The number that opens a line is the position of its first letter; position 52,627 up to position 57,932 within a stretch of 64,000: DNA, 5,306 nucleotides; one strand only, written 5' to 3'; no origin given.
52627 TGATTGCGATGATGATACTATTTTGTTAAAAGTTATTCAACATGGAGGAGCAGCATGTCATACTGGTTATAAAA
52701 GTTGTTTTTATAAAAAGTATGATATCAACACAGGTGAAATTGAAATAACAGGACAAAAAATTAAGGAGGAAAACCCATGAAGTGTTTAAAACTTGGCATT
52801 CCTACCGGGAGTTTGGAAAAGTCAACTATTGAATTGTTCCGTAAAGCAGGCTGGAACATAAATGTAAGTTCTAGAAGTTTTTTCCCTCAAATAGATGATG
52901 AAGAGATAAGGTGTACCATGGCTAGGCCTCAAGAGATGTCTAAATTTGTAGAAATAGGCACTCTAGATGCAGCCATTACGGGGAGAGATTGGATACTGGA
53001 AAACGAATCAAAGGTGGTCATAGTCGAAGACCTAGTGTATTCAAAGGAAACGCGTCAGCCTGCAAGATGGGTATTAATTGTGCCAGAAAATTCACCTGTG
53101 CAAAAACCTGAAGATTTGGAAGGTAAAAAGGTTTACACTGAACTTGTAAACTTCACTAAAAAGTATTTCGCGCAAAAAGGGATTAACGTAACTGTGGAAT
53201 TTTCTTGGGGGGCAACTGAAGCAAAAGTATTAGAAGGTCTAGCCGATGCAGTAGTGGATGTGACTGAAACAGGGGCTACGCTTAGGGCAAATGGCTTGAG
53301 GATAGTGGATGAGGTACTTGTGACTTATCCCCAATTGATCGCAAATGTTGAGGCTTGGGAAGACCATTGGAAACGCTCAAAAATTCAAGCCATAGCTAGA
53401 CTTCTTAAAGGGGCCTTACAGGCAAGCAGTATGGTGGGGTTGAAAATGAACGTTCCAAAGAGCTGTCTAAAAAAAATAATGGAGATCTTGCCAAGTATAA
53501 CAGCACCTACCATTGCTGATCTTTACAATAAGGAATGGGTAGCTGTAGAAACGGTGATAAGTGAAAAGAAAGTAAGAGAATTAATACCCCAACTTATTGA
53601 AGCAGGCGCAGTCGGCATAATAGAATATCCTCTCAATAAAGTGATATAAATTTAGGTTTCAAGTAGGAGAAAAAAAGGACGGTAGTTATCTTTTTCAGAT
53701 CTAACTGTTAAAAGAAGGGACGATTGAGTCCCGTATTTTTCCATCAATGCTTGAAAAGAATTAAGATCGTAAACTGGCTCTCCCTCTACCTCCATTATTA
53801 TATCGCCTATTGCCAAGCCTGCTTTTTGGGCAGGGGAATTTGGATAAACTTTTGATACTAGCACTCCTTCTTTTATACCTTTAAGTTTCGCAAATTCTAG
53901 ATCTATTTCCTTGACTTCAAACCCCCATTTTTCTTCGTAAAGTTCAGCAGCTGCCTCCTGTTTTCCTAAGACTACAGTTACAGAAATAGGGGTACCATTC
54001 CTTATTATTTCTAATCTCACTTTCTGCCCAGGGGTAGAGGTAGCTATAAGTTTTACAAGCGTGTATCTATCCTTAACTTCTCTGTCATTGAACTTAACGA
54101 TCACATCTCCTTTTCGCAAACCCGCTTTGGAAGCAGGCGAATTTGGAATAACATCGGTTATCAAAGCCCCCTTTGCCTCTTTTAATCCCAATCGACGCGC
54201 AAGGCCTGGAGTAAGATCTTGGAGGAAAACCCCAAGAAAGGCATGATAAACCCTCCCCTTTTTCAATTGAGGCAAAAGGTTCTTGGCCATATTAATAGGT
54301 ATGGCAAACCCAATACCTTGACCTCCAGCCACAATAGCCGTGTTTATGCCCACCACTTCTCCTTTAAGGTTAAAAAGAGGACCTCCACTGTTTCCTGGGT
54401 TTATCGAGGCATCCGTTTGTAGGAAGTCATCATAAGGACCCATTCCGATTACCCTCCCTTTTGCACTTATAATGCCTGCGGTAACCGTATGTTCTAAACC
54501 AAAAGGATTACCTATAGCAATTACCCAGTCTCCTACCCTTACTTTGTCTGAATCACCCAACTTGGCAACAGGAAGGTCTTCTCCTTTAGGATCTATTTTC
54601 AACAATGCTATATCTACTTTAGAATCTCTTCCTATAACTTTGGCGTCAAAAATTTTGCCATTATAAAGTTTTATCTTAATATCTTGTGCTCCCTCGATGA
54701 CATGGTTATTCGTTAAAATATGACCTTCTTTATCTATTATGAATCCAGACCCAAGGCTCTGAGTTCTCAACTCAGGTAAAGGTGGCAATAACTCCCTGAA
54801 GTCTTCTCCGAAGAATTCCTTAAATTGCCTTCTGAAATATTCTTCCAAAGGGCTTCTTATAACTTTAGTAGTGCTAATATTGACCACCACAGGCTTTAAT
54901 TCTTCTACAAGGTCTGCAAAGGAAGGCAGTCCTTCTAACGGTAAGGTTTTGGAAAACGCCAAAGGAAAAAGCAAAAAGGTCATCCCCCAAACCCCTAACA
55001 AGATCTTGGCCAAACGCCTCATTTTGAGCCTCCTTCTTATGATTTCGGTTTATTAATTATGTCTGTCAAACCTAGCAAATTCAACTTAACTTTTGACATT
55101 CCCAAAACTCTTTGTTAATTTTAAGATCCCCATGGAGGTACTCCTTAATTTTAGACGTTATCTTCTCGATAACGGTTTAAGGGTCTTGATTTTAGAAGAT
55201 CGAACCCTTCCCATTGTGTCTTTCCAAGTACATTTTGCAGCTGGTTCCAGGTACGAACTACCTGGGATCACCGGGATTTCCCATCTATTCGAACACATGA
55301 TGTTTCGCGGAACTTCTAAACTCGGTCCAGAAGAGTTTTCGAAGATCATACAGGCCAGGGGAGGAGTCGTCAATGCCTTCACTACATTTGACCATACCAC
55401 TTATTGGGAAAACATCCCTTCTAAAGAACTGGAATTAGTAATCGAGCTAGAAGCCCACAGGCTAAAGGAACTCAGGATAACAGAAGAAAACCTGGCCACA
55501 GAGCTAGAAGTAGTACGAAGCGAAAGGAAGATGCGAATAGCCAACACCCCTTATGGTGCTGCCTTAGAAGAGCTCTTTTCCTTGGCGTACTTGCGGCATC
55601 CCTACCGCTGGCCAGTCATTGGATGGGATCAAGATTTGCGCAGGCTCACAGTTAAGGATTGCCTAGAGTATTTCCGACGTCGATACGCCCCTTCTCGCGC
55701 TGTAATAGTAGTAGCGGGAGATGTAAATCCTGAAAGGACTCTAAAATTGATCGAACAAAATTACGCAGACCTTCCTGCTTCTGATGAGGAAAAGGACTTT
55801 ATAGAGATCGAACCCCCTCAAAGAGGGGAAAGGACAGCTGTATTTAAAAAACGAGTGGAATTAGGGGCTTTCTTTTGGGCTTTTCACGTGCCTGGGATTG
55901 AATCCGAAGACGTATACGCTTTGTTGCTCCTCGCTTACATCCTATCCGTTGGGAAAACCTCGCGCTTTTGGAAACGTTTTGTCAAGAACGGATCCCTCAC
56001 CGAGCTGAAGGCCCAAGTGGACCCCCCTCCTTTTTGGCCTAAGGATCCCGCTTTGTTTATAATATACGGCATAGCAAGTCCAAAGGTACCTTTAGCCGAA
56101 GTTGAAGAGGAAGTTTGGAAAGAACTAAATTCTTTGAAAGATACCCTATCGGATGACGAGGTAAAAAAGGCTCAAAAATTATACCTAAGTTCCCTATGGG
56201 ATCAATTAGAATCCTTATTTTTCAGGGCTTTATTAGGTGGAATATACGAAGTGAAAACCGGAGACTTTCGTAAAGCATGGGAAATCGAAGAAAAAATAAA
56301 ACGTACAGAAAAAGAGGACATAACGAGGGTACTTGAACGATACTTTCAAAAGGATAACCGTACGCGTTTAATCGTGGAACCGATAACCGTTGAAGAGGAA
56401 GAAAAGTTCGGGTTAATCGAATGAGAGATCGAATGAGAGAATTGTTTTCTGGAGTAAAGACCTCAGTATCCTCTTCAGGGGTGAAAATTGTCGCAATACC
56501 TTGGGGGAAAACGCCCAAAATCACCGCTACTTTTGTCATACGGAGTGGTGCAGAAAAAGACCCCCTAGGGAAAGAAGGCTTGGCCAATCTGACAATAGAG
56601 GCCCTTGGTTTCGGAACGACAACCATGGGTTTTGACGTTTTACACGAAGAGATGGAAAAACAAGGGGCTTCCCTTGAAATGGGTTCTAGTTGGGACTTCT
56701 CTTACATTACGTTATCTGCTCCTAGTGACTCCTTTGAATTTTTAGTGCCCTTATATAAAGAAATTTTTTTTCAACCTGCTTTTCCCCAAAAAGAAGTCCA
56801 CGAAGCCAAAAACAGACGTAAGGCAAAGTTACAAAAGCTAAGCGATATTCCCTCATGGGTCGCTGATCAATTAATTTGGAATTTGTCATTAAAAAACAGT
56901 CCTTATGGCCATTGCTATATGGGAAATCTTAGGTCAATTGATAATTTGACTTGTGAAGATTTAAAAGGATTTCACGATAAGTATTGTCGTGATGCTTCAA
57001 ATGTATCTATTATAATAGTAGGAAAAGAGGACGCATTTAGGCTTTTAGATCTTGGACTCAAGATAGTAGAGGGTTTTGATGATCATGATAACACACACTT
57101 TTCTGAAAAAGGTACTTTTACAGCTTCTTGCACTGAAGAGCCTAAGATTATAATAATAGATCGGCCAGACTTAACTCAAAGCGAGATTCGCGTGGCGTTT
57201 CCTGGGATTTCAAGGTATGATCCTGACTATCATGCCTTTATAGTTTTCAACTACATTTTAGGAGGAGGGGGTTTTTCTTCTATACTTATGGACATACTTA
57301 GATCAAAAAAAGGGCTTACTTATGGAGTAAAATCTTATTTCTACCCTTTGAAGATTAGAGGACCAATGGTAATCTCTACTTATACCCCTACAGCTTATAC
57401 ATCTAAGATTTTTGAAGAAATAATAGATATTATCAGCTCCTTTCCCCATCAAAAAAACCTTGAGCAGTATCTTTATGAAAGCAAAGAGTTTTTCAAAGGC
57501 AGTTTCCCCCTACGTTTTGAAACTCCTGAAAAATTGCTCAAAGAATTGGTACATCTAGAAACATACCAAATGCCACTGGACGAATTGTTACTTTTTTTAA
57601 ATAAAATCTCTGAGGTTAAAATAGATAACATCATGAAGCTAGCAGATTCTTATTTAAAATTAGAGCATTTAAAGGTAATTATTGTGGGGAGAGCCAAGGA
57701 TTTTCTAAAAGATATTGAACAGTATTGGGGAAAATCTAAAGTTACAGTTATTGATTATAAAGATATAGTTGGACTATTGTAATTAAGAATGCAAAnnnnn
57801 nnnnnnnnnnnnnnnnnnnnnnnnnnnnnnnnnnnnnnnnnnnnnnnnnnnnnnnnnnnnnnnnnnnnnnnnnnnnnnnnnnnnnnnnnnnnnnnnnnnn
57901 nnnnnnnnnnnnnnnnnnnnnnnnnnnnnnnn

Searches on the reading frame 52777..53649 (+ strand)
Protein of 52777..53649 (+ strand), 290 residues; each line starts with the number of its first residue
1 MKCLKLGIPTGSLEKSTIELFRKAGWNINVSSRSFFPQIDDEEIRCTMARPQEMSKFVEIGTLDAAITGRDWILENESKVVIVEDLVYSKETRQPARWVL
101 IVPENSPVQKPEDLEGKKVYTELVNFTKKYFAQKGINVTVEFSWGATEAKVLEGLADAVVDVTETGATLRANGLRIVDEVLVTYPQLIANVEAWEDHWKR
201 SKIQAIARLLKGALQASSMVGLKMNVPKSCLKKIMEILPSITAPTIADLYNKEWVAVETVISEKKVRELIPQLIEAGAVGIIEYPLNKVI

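Call 57: search_protein_families(library=pfam, proteins=[window:52777-53649:+], max_evalue=0.00001)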
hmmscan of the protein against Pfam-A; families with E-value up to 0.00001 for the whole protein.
window:52777-53649:+ (290 aa): 2 families
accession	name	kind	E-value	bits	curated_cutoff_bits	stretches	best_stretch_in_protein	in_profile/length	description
PF01634.23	HisG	-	1.5e-44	152.1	25.5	1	50-211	1-157/158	ATP phosphoribosyltransferase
PF08029.16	HisG_C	-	3e-25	88.6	23.5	1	216-288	1-73/73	HisG, C-terminal domain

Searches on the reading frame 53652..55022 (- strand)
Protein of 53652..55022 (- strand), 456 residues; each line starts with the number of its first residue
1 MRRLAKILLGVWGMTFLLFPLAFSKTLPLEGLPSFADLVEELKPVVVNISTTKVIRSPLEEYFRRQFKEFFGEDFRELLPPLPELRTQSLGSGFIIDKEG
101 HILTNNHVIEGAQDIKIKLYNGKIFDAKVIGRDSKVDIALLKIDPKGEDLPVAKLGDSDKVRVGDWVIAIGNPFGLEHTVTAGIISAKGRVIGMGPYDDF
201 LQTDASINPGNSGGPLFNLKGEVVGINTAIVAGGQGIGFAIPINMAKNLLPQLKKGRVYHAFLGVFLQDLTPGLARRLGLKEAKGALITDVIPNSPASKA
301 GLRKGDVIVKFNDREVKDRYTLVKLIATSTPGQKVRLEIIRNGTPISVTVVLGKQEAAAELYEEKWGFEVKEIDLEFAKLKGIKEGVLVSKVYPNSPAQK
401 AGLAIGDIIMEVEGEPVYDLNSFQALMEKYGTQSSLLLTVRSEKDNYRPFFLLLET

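Call 57: search_protein_families(library=pfam, proteins=[window:53652-55022:-], max_evalue=0.00001)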
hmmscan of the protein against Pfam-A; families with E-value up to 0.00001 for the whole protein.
window:53652-55022:- (456 aa): 7 families
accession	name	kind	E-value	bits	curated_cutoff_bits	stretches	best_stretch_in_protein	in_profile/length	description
PF13365.12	Trypsin_2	-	6e-38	131.2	27.6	1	91-226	1-144/144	Trypsin-like peptidase domain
PF13180.12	PDZ_2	-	1e-29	103.1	27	2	262-350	2-78/80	PDZ domain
PF17820.7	PDZ_6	-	1.3e-27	95.7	27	2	288-341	2-54/54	PDZ domain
PF00089.32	Trypsin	-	1.3e-21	77.9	20.6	1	90-248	26-218/220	Trypsin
PF00595.29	PDZ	-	3.2e-21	75.9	23.2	2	364-440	10-80/81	PDZ domain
PF04495.20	GRASP55_65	-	3.1e-08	34.4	27.7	0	374-449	31-108/138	GRASP55/65 PDZ-like domain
PF14685.13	PDZ_Tricorn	-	1.8e-07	31.5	25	0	395-446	30-82/88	Tricorn protease PDZ domain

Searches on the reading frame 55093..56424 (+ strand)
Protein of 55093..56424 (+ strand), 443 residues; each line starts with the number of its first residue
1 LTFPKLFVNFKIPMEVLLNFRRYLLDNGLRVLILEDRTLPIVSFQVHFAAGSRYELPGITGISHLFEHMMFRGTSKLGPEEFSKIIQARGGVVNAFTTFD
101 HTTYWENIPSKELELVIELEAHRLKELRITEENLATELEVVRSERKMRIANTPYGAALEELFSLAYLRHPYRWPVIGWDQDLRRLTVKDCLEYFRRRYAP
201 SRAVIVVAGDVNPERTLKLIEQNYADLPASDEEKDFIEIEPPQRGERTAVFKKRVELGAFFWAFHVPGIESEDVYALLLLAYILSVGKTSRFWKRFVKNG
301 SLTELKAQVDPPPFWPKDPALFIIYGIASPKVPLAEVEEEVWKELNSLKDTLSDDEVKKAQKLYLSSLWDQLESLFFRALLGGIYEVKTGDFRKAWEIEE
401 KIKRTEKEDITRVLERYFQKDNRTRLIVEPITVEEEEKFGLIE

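Call 57: search_protein_families(library=pfam, proteins=[window:55093-56424:+], max_evalue=0.00001)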
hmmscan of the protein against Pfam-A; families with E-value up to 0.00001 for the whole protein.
window:55093-56424:+ (443 aa): 2 families
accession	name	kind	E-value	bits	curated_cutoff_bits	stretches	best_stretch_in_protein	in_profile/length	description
PF05193.26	Peptidase_M16_C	-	4.5e-27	95.5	23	1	185-362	2-179/181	Peptidase M16 inactive domain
PF00675.25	Peptidase_M16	-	2.2e-21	76.7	22.3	1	30-161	1-131/149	Insulinase (Peptidase family M16)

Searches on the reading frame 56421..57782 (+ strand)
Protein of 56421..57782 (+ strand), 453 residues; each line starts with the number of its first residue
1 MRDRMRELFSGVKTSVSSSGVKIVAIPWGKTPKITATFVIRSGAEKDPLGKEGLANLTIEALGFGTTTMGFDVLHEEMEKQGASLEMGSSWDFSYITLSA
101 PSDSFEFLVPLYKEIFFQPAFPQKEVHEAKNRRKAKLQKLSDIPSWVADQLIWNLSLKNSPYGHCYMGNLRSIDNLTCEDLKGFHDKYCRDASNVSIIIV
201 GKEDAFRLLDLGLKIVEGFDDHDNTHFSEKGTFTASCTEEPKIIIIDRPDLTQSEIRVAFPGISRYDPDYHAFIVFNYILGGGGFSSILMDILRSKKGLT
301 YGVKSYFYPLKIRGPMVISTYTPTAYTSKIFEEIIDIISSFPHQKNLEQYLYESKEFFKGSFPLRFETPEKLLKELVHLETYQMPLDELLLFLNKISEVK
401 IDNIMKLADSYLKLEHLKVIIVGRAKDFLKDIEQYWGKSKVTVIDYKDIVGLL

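Call 57: search_protein_families(library=pfam, proteins=[window:56421-57782:+], max_evalue=0.00001)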
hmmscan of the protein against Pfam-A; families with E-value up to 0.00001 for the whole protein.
window:56421-57782:+ (453 aa): 2 families
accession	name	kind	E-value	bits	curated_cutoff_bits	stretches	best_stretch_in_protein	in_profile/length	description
PF05193.26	Peptidase_M16_C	-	3e-21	76.5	23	1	175-338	1-161/181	Peptidase M16 inactive domain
PF00675.25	Peptidase_M16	-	2.6e-07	31.1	22.3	1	31-144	10-123/149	Insulinase (Peptidase family M16)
